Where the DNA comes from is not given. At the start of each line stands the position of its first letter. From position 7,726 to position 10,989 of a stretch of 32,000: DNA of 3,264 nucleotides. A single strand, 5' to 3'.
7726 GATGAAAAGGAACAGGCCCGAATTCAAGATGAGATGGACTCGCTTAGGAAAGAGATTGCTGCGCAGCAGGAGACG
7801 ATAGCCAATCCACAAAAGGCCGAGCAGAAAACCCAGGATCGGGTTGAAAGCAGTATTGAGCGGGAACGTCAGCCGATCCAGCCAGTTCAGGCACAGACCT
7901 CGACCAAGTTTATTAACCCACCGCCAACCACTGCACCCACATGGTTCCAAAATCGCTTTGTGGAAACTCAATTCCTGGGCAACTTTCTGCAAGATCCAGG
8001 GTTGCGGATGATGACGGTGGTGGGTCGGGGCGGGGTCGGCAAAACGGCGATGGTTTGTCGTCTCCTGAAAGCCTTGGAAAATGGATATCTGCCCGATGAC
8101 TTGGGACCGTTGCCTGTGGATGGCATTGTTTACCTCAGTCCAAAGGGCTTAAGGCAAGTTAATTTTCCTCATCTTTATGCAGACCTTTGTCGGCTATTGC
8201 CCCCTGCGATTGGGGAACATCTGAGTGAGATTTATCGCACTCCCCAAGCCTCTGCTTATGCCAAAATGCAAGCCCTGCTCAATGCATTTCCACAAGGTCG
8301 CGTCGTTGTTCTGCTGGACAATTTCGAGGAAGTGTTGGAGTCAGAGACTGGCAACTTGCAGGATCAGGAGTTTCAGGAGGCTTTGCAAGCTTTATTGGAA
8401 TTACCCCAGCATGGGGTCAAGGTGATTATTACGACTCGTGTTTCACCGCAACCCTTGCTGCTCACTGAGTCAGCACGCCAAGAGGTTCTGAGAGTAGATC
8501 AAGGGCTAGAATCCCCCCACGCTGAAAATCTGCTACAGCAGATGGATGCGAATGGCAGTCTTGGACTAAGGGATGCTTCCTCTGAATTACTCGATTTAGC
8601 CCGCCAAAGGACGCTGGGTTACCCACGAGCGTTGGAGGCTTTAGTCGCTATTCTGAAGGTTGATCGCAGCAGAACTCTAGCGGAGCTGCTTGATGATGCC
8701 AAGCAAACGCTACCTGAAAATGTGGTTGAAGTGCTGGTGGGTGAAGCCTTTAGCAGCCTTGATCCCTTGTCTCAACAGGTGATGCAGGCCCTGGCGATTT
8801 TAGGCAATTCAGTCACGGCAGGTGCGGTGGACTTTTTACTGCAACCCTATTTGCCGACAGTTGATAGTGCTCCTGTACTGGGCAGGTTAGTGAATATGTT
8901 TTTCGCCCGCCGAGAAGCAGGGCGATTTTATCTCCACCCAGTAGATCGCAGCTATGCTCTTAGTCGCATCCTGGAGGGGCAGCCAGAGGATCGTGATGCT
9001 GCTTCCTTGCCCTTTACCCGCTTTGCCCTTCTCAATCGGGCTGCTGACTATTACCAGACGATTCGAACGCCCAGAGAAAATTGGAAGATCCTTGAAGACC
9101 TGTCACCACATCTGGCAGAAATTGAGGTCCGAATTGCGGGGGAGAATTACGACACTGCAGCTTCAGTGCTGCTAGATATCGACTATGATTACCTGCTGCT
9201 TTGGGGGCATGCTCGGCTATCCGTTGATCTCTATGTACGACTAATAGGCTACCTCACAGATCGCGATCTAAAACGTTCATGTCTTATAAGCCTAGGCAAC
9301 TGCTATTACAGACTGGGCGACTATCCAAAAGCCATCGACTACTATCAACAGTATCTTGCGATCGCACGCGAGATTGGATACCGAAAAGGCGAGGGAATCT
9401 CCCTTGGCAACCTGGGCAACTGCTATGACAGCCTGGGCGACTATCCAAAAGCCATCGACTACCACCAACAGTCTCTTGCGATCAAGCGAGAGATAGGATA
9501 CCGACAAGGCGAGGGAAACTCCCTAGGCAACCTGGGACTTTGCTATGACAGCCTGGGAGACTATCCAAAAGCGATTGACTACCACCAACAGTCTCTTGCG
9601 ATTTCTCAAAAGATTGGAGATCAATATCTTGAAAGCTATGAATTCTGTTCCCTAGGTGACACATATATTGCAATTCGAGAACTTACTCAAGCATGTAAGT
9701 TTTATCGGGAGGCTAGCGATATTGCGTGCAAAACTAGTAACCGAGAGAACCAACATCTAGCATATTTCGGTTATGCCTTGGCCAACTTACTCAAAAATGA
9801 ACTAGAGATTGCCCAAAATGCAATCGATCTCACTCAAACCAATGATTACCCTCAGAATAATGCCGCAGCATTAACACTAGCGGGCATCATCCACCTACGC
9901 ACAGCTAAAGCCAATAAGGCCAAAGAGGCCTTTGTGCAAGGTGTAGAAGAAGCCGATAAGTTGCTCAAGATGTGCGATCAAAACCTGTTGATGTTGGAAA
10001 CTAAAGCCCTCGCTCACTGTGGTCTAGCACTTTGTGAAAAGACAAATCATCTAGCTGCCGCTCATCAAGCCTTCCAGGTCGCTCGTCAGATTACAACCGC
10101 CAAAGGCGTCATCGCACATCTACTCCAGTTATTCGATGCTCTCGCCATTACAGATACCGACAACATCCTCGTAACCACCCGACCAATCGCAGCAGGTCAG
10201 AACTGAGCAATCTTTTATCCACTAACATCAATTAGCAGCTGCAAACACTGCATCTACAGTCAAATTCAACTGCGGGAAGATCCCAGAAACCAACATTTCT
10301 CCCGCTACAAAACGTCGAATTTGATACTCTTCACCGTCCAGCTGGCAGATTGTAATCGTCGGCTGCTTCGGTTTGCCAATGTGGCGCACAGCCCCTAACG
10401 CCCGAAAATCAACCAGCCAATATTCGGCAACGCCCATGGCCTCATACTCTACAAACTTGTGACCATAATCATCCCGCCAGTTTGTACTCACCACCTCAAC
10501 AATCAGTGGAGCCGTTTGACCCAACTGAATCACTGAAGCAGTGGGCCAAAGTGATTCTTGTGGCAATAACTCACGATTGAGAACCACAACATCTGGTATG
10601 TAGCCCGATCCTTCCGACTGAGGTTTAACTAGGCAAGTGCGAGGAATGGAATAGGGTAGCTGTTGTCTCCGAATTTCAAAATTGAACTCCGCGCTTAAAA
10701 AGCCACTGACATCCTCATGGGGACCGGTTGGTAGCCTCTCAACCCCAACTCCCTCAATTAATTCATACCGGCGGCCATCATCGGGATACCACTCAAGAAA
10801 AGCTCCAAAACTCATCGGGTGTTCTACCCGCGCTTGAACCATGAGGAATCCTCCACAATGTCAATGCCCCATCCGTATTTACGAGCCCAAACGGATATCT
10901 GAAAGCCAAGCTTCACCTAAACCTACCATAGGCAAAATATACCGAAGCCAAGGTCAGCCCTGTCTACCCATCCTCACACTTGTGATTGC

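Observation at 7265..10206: TIR, coiled coil, NB-ARC-like P-loop and TPR: an NLR-like STAND protein and the best candidate for an uncharacterised immune or signalling system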

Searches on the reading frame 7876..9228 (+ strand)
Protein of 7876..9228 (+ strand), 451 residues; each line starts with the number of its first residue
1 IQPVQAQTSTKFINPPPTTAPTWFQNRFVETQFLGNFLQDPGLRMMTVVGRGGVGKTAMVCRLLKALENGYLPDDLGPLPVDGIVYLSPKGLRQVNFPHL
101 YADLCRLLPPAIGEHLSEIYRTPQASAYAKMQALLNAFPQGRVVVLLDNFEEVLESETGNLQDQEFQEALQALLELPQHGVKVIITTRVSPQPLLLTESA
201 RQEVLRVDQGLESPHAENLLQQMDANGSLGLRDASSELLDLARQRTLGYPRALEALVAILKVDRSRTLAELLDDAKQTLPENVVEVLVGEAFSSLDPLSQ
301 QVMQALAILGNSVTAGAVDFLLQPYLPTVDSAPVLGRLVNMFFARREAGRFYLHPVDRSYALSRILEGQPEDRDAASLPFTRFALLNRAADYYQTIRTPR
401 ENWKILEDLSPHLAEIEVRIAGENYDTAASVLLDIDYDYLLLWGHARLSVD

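Call 26: search_solved_structures(query=A2, max_evalue=10, show_alignments=2)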
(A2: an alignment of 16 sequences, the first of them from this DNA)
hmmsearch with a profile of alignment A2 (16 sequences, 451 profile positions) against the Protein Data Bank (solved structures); distinct sequences matched with E-value up to 10: 18.
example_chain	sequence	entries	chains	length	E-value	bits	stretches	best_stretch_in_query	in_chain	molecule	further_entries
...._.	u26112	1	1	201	0.046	15.7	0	46-67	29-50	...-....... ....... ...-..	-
1f48_A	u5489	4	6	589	0.065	15.2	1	15-62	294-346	ARSENITE-TRANSLOCATING ATPASE | ARSENICAL PUMP-DRIVING ATPASE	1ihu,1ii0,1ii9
9nbl_A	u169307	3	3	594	0.084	14.8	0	36-73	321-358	Arsenite transporter ATPase-like protein,arsA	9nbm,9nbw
9nbo_A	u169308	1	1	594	0.089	14.7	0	36-73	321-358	Arsenite transporter ATPase-like protein,arsA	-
2aym_A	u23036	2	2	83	0.12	14.3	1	123-185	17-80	U1 small nuclear ribonucleoprotein A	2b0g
6lsy_A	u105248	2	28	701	0.2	13.6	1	27-78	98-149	ATP-dependent Clp protease, ATP-binding subunit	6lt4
5ouw_A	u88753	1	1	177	0.24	13.3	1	366-417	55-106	Ferritin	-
6gka_A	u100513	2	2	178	0.25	13.3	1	366-417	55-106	Ferritin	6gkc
2atv_A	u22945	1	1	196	0.25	13.2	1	41-64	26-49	RAS-like estrogen-regulated growth inhibitor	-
6gkb_A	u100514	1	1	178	0.25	13.2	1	366-417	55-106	Ferritin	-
7pf9_A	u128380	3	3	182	0.26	13.2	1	366-417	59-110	Ferritin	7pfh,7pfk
5ouz_A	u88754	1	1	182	0.27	13.2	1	366-417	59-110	Ferritin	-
7pf8_A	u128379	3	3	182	0.28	13.1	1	366-417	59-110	Ferritin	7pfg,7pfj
6som_A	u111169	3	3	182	0.29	13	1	366-417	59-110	Ferritin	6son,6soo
6sop_A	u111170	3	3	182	0.47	12.3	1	366-417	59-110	Ferritin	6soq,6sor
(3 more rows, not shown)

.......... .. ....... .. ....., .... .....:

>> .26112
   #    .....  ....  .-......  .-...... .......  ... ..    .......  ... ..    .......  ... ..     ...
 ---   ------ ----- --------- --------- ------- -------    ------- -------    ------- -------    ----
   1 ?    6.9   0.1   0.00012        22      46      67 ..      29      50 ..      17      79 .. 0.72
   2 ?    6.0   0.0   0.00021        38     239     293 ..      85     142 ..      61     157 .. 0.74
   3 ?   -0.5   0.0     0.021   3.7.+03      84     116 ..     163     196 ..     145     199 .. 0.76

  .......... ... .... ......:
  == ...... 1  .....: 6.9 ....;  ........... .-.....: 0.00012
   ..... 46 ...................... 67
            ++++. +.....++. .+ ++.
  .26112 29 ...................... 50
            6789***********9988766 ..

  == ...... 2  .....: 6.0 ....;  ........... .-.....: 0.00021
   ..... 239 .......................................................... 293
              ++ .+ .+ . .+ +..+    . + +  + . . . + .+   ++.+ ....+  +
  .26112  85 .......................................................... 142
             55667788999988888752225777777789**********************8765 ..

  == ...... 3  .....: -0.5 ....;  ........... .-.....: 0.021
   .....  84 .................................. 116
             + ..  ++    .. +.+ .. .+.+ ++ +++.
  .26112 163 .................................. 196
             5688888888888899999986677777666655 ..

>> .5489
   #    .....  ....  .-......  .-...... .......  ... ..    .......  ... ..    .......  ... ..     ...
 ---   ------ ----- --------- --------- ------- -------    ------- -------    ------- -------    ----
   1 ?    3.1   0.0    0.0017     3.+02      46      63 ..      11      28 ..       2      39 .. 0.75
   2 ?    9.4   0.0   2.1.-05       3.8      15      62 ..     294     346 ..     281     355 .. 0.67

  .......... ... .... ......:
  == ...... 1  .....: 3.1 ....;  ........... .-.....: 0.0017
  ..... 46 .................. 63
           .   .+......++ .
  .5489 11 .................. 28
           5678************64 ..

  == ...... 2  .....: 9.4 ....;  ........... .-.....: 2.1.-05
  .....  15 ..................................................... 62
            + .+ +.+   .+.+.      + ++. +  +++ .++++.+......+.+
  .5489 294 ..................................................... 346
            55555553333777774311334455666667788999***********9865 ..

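Call 27: search_protein_families(library=pfam, alignment_id=A2, max_evalue=0.01)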
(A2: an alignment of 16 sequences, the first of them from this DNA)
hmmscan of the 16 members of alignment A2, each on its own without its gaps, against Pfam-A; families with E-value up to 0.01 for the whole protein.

A. member 1, seq(451 aa): 6 families
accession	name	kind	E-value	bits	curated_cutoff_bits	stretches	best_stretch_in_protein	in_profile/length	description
PF13191.12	AAA_16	-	1.6e-07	32.4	32.6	1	40-184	21-165/167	AAA ATPase domain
PF13401.12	AAA_22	-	5.7e-07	30.4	27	1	44-185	6-120/130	AAA domain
PF05729.18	NACHT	-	6.1e-07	29.9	26.7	1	44-207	1-148/167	NACHT domain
PF20703.3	nSTAND1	-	9.1e-06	26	27.1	1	23-189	15-161/379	Novel STAND NTPase 1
PF00931.28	NB-ARC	-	0.00023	20.9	23.5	0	38-65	12-40/248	NB-ARC domain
PF00004.35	AAA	-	0.004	18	21.2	0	47-189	2-110/131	ATPase family associated with various cellular activities (AAA)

B. families by the number of members that match (of 16 scanned): 10 families
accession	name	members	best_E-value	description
PF13401.12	AAA_22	16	1.5e-08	AAA domain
PF13191.12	AAA_16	16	5e-08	AAA ATPase domain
PF05729.18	NACHT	16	8.4e-08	NACHT domain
PF00931.28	NB-ARC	14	4.9e-06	NB-ARC domain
PF20703.3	nSTAND1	10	9.2e-08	Novel STAND NTPase 1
PF25199.1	nSTAND_NTPase5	5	0.0037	Novel STAND NTPase 5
PF24883.2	NPHP3_N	4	0.00052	Nephrocystin 3, N-terminal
PF13481.12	AAA_25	3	0.00031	AAA domain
PF01637.24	ATPase_2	1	0.0027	ATPase domain predominantly from Archaea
PF00004.35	AAA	1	0.004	ATPase family associated with various cellular activities (AAA)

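Call 49: predict_structure(alignment_id=A2)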
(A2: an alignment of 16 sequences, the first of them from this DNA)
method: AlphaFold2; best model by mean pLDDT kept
length: 451 residues; sequences in the alignment: 16
mean_pLDDT: 85.3   pTM: 0.79
mean pLDDT of the five models: 85.3, 81.1, 80.0, 77.8, 71.0
residues with pLDDT >= 90: 217; 70-90: 187; 50-70: 19; < 50: 28
segments of 3 or more residues with pLDDT < 50: 1-11, 13-23, 446-451
pLDDT, mean of each block of 10 residues (from residue 1): 39 45 64 89 92 75 83 83 88 89 91 91 92 92 90 87 94 92 92 89 88 88 89 93 89 91 87 70 84 94 95 93 94 95 87 89 93 86 94 92 82 91 91 81 51 30
secondary structure, 60 per line:
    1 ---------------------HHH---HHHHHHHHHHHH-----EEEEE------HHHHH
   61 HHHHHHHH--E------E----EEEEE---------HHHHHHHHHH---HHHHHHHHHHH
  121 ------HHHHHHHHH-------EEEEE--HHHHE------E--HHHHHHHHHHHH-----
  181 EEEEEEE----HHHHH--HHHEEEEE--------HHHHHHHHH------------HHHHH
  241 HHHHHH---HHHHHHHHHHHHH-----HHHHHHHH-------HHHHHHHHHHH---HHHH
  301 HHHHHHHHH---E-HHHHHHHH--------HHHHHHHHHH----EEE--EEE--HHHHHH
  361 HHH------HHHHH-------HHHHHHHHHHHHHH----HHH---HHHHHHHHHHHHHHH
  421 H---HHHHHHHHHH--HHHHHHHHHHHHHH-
elements in order: H28-39 E45-49 H56-68 E83-87 H97-106 H110-120 H127-135 E143-147 H150-153 H164-175 E181-187 H192-196 E202-206 H215-223 H236-246 H250-262 H268-275 H283-293 H297-309 H315-322 H331-340 E345-347 E350-352 H355-363 H370-374 H382-395 H406-421 H425-434 H437-450

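Call 53: fold_search(model_id=the predicted structure, library=pdb)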
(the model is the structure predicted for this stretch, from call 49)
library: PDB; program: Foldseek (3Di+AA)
matches with E <= 10: 1121; with E <= 0.001: 158
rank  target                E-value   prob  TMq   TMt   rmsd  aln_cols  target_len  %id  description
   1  6mfv_A                2.6e-10  1.00  0.39  0.29  11.1       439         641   15  Crystal structure of the Signal Transduction ATPase with Numerous Domains (STAND) protein with a tetratricopeptide rep (released 2019-02-20)
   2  3sfz                  5.2e-09  1.00  0.39  0.18  12.2       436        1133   14  Crystal structure of full-length murine Apaf-1 (released 2011-08-24)
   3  3shf                  8.0e-09  1.00  0.40  0.18  12.8       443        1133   13  Crystal structure of the R265S mutant of full-length murine Apaf-1 (released 2011-08-24)
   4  7jlv_A                1.0e-08  1.00  0.24  0.25  19.6       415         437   17  Structure of the activated Roq1 resistosome directly recognizing the pathogen effector XopQ (released 2020-12-02)
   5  8bob_C                1.4e-08  1.00  0.41  0.44  10.8       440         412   13  Structural basis for negative regulation of the maltose system (released 2023-10-18)
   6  9h2l_A                2.5e-08  1.00  0.25  0.14  18.1       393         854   16  Cryo-EM structure of an octameric G10-resistosome from wheat (released 2025-09-24)
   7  9qlv_A                5.6e-08  1.00  0.23  0.14  18.2       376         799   14  Cryo-EM structure of Arabidopsis TIR-NLR WRR4A tetramer in complex with effector CCG40 (released 2026-04-08)
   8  7jpo_D                2.1e-07  1.00  0.27  0.30  18.3       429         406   16  ORC-O1AAA: Human Origin Recognition Complex (ORC) with dynamic/unresolved ORC2 WH (released 2020-09-02)
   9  7jpq_D                3.0e-07  1.00  0.28  0.31  18.3       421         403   16  ORC-O2-5: Human Origin Recognition Complex (ORC) with subunits 2,3,4,5 (released 2020-09-02)
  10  8xuq_A                3.1e-07  1.00  0.33  0.19  11.3       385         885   15  Cryo-EM structure of tomato NRC2 tetramer (released 2024-05-22)
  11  5uj7_C                3.8e-07  1.00  0.25  0.28  18.6       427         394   15  Structure of the active form of human Origin Recognition Complex ATPase motor module, complex subunitS 1, 4, 5 (released 2017-02-08)
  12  7dfv_B                4.4e-07  1.00  0.24  0.21  19.7       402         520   15  Cryo-EM structure of plant NLR RPP1 tetramer core part (released 2020-12-16)
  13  8xuo_A                4.6e-07  1.00  0.34  0.22  11.7       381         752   16  Cryo-EM structure of tomato NRC2 dimer (released 2024-05-22)
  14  5uj7_D                5.1e-07  1.00  0.27  0.31  18.0       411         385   15  Structure of the active form of human Origin Recognition Complex ATPase motor module, complex subunitS 1, 4, 5 (released 2017-02-08)
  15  7dfv_A                6.2e-07  1.00  0.23  0.20  18.4       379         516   16  Cryo-EM structure of plant NLR RPP1 tetramer core part (released 2020-12-16)
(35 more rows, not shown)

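Call 76: search_protein_representatives(alignment_id=A2)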
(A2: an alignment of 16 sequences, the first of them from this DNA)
Query: 16 sequences, 451 profile positions. Proteins with E-value up to 0.001 (for the whole library): 4563; up to 1e-10: 1703; up to 1e-30: 1099. The best 150 are listed.
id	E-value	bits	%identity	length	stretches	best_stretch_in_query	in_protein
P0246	7.6e-238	806.1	-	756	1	2-451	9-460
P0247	1.9e-225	765.2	-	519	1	2-450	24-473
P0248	3.3e-224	761.1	-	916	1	1-451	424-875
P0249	1.0e-221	752.9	-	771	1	23-451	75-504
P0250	2.1e-218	742.0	-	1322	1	2-450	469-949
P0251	3.8e-215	731.3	-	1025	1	5-450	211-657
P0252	6.9e-214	727.1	-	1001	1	7-450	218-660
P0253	3.3e-212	721.5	-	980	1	1-450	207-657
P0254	5.5e-210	714.2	-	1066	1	3-449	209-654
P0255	1.9e-209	712.5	-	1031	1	2-451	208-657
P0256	6.0e-209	710.8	-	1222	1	6-451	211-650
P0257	1.2e-208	709.9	-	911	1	2-449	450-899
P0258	4.5e-208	707.9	-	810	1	2-451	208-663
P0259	4.1e-204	694.9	-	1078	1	4-451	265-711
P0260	6.6e-203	690.9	-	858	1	2-450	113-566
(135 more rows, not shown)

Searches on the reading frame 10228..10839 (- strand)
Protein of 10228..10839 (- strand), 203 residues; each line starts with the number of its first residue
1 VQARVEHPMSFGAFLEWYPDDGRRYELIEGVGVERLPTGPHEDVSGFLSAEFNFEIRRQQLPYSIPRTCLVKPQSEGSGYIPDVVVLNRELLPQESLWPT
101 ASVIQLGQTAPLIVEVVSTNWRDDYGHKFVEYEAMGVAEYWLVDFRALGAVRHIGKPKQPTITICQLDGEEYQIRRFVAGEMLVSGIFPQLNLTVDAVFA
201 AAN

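Call 75: search_protein_families(library=pfam, proteins=[window:10228-10839:-], max_evalue=0.01)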
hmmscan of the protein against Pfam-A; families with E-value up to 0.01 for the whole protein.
window:10228-10839:- (203 aa): 1 family
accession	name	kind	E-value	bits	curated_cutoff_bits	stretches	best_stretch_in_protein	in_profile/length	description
PF05685.18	Uma2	-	2.3e-29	102.5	27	1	13-195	3-171/172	Putative restriction endonuclease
